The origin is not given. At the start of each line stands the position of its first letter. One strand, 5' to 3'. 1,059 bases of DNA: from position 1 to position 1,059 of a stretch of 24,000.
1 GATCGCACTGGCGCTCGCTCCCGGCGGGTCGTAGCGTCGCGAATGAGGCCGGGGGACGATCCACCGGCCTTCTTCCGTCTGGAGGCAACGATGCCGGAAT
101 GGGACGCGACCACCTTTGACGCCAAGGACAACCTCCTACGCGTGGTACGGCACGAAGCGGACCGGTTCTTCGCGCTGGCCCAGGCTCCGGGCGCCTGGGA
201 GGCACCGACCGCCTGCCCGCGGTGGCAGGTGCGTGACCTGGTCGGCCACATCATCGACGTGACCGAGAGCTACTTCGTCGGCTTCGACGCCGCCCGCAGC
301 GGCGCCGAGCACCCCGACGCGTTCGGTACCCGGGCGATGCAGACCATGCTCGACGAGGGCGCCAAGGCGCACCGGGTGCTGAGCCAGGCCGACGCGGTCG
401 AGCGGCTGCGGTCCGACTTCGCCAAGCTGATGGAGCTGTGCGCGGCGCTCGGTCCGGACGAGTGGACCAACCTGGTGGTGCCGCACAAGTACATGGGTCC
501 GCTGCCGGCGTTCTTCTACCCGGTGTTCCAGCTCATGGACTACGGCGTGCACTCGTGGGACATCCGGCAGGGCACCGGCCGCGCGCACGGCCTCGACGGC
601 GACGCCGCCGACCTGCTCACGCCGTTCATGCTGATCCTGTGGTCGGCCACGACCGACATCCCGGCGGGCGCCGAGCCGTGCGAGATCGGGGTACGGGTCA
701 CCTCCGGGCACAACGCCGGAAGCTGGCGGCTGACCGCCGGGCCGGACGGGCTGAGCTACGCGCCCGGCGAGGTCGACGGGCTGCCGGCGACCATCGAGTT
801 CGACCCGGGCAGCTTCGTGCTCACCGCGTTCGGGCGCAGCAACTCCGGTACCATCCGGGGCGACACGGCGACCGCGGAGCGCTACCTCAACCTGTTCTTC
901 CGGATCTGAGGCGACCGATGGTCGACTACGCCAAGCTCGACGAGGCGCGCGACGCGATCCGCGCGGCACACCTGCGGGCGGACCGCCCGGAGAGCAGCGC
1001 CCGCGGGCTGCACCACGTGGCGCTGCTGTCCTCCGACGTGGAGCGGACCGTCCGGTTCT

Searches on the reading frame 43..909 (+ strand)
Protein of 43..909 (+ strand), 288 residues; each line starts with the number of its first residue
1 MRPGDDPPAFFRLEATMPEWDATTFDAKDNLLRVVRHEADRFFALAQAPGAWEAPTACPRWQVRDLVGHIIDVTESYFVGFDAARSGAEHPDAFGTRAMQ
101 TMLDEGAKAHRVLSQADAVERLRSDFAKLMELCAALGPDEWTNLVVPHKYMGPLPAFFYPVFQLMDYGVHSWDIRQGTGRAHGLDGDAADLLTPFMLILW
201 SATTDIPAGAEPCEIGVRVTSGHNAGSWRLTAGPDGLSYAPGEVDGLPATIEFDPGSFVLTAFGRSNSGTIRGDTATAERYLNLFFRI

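Call 57: search_protein_families(library=pfam, proteins=[window:43-909:+], max_evalue=0.00001)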
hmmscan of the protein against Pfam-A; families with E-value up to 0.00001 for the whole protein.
window:43-909:+ (288 aa): 1 family
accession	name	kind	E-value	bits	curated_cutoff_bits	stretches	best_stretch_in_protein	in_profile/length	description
PF11716.13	MDMPI_N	-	6.8e-19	69.4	24.2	1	36-175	2-140/140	Mycothiol maleylpyruvate isomerase N-terminal domain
